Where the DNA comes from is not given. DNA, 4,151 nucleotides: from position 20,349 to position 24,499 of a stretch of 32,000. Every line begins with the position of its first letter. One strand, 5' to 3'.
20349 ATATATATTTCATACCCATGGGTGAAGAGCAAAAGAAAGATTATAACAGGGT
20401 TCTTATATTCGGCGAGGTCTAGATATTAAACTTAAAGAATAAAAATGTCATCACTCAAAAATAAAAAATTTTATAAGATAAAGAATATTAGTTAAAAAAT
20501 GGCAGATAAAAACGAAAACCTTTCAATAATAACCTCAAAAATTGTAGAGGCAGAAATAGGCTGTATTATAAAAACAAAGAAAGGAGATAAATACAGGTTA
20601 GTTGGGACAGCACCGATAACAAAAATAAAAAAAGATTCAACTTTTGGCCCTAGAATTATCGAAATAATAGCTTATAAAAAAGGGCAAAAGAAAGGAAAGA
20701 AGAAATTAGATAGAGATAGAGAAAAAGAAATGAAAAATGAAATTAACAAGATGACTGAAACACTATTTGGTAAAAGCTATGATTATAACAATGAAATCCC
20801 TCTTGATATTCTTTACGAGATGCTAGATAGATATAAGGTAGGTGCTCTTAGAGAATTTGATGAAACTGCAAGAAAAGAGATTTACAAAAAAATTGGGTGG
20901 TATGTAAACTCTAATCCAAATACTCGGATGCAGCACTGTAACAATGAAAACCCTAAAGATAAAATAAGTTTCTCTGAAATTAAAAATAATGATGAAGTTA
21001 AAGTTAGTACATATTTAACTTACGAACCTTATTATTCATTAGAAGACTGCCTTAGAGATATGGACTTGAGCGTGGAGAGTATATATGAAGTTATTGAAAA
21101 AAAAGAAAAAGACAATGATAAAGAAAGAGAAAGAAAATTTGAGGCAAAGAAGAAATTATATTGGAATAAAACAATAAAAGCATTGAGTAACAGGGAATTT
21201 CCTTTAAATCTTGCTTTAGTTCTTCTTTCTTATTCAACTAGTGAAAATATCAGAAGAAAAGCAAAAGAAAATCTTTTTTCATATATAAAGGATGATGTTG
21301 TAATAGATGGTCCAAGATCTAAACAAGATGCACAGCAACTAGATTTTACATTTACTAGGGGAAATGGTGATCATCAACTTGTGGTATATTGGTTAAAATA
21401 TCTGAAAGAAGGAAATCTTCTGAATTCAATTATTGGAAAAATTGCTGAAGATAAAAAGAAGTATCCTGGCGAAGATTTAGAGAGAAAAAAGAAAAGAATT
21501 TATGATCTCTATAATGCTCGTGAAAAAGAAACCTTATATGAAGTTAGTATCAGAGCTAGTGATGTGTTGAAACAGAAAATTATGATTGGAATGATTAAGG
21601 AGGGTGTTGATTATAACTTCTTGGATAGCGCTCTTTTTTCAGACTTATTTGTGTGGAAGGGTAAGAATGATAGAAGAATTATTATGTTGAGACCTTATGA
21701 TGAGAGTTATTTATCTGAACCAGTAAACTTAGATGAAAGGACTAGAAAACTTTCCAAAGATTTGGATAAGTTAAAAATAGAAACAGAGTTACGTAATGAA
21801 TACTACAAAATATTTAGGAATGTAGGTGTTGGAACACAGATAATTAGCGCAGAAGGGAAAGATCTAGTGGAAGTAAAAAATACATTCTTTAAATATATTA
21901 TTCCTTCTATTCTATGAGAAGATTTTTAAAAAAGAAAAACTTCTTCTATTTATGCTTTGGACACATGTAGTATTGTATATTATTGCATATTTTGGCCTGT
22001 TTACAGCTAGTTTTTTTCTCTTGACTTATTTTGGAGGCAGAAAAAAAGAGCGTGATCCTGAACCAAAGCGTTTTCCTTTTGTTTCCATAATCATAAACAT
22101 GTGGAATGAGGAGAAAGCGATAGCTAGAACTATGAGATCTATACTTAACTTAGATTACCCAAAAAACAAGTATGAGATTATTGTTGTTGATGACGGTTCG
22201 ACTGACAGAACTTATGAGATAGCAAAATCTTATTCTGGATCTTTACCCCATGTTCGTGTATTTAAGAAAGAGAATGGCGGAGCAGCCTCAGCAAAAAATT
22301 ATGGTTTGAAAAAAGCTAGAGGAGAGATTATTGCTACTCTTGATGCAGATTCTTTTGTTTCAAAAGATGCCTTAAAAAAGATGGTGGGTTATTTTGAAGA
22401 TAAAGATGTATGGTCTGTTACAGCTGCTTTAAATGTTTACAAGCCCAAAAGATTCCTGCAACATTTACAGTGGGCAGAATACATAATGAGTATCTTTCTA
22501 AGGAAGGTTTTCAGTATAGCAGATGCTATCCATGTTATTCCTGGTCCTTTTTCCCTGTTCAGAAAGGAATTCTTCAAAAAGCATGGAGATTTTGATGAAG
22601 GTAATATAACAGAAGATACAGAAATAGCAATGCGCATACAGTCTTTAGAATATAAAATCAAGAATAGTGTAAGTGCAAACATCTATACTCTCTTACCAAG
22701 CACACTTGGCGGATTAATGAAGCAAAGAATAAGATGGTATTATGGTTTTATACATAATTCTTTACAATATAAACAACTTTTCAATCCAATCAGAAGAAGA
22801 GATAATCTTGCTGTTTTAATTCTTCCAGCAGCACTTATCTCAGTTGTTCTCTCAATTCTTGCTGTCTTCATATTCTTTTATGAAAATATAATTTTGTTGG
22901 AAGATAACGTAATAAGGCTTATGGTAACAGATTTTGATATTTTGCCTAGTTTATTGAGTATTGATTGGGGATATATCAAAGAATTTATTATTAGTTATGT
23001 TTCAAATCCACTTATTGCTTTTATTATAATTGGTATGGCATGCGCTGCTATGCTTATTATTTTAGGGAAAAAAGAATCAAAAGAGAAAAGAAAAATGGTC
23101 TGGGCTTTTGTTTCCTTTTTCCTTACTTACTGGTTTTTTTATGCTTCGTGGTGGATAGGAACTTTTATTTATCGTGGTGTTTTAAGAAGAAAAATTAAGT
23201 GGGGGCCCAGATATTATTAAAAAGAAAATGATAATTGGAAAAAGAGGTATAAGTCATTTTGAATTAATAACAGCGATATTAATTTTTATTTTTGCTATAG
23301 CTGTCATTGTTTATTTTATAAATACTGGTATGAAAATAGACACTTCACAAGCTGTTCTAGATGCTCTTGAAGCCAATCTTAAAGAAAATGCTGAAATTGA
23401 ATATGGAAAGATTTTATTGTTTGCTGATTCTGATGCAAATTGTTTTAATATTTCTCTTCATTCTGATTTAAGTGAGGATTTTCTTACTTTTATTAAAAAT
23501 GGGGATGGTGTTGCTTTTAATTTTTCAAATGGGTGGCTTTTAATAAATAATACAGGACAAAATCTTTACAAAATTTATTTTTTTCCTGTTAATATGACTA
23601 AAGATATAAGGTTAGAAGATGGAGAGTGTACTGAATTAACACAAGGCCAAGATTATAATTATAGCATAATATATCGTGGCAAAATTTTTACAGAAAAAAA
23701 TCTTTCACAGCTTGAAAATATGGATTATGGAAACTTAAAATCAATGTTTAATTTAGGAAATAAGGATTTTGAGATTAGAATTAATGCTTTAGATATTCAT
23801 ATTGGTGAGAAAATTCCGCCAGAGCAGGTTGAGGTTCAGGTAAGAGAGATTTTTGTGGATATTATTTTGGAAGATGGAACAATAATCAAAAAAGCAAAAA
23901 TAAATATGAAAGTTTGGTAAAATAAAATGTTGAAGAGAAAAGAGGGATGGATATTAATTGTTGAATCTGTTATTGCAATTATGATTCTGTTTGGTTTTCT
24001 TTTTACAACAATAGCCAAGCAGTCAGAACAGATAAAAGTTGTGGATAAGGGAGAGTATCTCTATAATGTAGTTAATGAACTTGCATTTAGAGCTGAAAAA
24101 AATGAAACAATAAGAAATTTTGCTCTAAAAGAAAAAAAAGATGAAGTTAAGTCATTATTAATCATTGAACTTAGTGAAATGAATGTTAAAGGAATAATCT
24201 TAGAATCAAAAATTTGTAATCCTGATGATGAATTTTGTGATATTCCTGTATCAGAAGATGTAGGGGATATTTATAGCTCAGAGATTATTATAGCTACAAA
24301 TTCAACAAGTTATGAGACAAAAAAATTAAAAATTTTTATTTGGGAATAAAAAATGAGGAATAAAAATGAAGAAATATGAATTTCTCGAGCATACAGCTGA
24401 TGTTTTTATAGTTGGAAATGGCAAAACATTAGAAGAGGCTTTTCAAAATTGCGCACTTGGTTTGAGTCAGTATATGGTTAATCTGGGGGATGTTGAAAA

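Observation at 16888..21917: HerA-type ATPase followed by two large orphan proteins: candidate undescribed ATPase-driven module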

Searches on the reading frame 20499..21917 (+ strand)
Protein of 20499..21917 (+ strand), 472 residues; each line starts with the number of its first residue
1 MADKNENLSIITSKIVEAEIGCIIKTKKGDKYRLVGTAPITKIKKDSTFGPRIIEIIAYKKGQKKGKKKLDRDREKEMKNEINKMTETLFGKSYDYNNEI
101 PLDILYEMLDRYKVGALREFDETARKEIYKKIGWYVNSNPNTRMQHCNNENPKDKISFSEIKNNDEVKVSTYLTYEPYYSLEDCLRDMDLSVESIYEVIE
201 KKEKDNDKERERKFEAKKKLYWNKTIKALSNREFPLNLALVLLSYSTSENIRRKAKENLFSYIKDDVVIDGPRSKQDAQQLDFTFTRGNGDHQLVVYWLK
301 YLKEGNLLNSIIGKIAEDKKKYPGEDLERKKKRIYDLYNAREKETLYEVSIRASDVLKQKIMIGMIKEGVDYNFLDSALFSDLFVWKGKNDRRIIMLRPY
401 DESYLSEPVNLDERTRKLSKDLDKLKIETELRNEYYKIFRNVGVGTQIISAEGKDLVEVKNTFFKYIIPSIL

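Call 4: search_protein_families(library=pfam, proteins=[window:20499-21917:+], max_evalue=0.1)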
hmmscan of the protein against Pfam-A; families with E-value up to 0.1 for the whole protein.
window:20499-21917:+ (472 aa): 2 families
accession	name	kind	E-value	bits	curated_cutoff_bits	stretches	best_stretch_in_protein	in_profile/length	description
PF12306.14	PixA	-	0.029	15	21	1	149-269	57-163/165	Inclusion body protein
PF16417.11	CNOT1_TTP_bind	-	0.098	12.3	27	0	59-114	10-63/189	CCR4-NOT transcription complex subunit 1 TTP binding domain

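Call 5: search_protein_families(library=ncbifam, proteins=[window:20499-21917:+], max_evalue=0.1)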
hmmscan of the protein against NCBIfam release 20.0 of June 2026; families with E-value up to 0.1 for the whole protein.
window:20499-21917:+ (472 aa): 1 family
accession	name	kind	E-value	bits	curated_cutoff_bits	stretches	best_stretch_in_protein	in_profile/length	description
NF008206.2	PRK10966.1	equivalog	0.074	12.1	450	0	256-353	93-187/380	exonuclease subunit SbcD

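Call 6: search_protein_families(library=padloc, proteins=[window:20499-21917:+], max_evalue=0.1)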
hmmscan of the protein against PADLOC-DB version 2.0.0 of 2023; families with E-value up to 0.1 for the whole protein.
window:20499-21917:+ (472 aa): 0 families

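Call 9: search_solved_structures(query=window:20499-21917:+, max_evalue=10)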
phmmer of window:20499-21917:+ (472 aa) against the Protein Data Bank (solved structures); distinct sequences matched with E-value up to 10: 0.

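Call 10: search_protein_families(library=phrogs, proteins=[window:20499-21917:+], max_evalue=0.1)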
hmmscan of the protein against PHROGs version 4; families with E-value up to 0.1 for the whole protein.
window:20499-21917:+ (472 aa): 0 families

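Call 12: find_homologous_proteins(query=window:20499-21917:+)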
Query window:20499-21917:+ (472 aa): 1 proteins with E <= 0.001 among 7756 candidates.
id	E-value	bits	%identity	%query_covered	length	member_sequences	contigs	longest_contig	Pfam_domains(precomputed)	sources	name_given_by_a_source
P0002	0.0e+0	1033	100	100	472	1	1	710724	-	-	-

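Call 70: predict_structure(protein=window:20499-21917:+)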
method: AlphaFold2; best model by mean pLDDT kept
length: 472 residues; sequences in the alignment: 1
mean_pLDDT: 34.3   pTM: 0.20
mean pLDDT of the five models: 34.3, 30.9, 30.2, 28.4, 28.3
residues with pLDDT >= 90: 0; 70-90: 0; 50-70: 25; < 50: 447
segments of 3 or more residues with pLDDT < 50: 1-54, 62-66, 86-325, 327-472
pLDDT, mean of each block of 10 residues (from residue 1): 30 31 33 31 36 49 49 59 49 44 43 35 37 29 29 29 26 26 32 31 41 34 30 38 38 45 33 28 27 31 35 37 43 37 29 29 28 30 29 28 31 36 35 33 28 28 27 28
secondary structure, 60 per line:
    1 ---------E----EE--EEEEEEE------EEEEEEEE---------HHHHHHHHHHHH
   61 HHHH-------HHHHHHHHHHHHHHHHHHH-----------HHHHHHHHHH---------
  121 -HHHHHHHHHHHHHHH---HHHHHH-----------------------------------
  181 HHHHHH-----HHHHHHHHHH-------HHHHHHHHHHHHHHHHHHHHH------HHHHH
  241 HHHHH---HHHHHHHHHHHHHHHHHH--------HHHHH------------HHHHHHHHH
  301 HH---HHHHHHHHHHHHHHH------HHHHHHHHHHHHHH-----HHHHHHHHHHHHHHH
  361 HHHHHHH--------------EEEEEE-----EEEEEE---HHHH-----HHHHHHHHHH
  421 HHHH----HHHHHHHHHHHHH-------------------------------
elements in order: E19-25 E32-39 H49-64 H72-90 H102-111 H122-136 H140-145 H181-186 H192-201 H209-229 H236-245 H249-266 H275-279 H292-302 H306-320 H327-340 H346-367 E382-387 E393-398 H402-405 H411-424 H429-441

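Call 75: search_protein_families(library=pfam, alignment_id=A4, max_evalue=1)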
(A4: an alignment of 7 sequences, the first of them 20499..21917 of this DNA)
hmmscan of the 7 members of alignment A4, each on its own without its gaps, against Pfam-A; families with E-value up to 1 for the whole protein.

A. member 1, window:20499-21917:+ (472 aa): 3 families
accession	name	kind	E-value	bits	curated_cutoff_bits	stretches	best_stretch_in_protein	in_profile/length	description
PF12306.14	PixA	-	0.029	15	21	1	149-269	57-163/165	Inclusion body protein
PF16417.11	CNOT1_TTP_bind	-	0.098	12.3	27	1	59-114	10-63/189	CCR4-NOT transcription complex subunit 1 TTP binding domain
PF05387.16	Chorion_3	-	0.21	11.5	22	1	356-401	110-154/277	Chorion family 3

B. families by the number of members that match (of 7 scanned): 15 families
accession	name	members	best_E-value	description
PF21832.1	DUF6892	1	0.0092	Family of unknown function (DUF6892)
PF00610.27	DEP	1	0.02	Domain found in Dishevelled, Egl-10, and Pleckstrin (DEP)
PF13747.11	DUF4164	1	0.027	Domain of unknown function (DUF4164)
PF12306.14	PixA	1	0.029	Inclusion body protein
PF23096.1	HEAT_PSME4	1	0.046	Proteasome activator complex subunit 4-like, HEAT repeat-like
PF25802.1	WWC1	1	0.048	WWC1-like, helical hairpin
PF16417.11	CNOT1_TTP_bind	1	0.098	CCR4-NOT transcription complex subunit 1 TTP binding domain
PF16865.10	GST_C_5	1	0.1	Glutathione S-transferase, C-terminal domain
PF05761.20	5_nucleotid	1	0.12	5' nucleotidase family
PF00572.24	Ribosomal_L13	1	0.12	Ribosomal protein L13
PF05387.16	Chorion_3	1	0.21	Chorion family 3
PF21141.3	T6PP_C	1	0.26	Trehalose-6-phosphate phosphatase, C-terminal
PF12325.13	TMF_TATA_bd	1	0.76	TATA element modulatory factor 1 TATA binding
PF07007.17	LprI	1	0.84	Lysozyme inhibitor LprI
PF07246.16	Phlebovirus_NSM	1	0.87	Phlebovirus nonstructural protein NS-M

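Call 77: search_solved_structures(query=A4, max_evalue=5)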
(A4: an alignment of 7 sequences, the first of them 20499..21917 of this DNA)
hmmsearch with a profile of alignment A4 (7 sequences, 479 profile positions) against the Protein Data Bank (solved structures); distinct sequences matched with E-value up to 5: 0.
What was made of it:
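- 20499..21917 (+): Orphan B, 472 aa. Soluble, K/E-rich, fast-evolving. Member of a second new family (444-540 aa) that is always paired with A. No hits (calls 4-6, 9, 10, 12, 75, 77).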

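Call 89: search_dna_similar(query=window:20499-21917:+, collection=phages, mode=protein, max_evalue=0.01, max_rows=5)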
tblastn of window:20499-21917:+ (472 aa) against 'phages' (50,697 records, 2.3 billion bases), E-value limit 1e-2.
No match.

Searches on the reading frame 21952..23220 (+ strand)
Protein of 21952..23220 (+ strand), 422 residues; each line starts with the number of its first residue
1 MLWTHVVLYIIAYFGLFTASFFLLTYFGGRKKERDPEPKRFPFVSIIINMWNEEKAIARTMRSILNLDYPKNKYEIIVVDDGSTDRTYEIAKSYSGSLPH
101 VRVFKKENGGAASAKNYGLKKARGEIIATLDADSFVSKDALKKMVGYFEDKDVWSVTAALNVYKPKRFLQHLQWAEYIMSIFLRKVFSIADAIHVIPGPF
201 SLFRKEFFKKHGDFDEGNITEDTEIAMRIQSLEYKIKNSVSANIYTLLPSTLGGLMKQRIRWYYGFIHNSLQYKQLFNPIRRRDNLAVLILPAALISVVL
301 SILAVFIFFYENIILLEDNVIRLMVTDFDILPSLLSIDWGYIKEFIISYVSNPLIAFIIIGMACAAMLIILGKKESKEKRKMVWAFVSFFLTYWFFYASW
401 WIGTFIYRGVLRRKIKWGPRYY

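Call 4: search_protein_families(library=pfam, proteins=[window:21952-23220:+], max_evalue=0.1)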
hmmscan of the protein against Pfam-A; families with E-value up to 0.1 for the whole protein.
window:21952-23220:+ (422 aa): 8 families
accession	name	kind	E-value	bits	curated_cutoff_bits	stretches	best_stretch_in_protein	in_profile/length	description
PF00535.33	Glycos_transf_2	-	1.5e-39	136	23.3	1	45-211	1-167/168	Glycosyl transferase family 2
PF13641.12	Glyco_tranf_2_3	-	6.6e-28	98.7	27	1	44-265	3-230/230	Glycosyltransferase like family 2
PF13632.12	Glyco_trans_2_3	-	5.1e-16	59.5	27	1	126-316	1-153/198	Glycosyl transferase family group 2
PF10111.15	Glyco_tranf_2_2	-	9.8e-14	51.9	27.3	1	45-232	1-202/276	Glycosyltransferase like family 2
PF13506.12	Glyco_transf_21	-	8.7e-13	48.5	21.7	1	117-262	24-172/174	Glycosyl transferase family 21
PF03142.21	Chitin_synth_2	-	1.2e-08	34.5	27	1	117-210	195-291/527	Chitin synthase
PF13704.12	Glyco_tranf_2_4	-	0.0002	22.2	27.5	1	52-139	2-87/98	Glycosyl transferase family 2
PF03071.21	GNT-I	-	0.044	13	25.4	1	42-107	93-158/434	GNT-I family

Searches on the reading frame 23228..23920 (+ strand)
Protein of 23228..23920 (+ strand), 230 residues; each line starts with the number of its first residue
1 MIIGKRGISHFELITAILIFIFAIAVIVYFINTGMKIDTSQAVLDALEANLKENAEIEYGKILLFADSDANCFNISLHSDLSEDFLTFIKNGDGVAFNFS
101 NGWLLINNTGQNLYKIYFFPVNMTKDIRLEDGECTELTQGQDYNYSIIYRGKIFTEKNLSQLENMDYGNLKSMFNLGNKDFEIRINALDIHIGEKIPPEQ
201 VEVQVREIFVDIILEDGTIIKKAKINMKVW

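Call 4: search_protein_families(library=pfam, proteins=[window:23228-23920:+], max_evalue=0.1)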
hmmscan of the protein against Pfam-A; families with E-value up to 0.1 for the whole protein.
window:23228-23920:+ (230 aa): 2 families
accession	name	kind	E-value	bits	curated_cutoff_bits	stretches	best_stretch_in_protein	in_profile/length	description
PF06480.20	FtsH_ext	-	0.0052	17.4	25.5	1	16-71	4-55/103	FtsH Extracellular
PF20386.3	DUF6681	-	0.039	14.1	24.1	1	11-56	56-101/267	Family of unknown function (DUF6681)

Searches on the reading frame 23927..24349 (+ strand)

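Call 4: search_protein_families(library=pfam, proteins=[window:23927-24349:+], max_evalue=0.1)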
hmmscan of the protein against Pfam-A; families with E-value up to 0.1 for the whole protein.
window:23927-24349:+ (140 aa): 1 family
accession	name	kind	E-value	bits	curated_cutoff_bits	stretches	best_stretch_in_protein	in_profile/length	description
PF24648.1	DUF7641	-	0.099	13.4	27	0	2-29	68-95/125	Domain of unknown function (DUF7641)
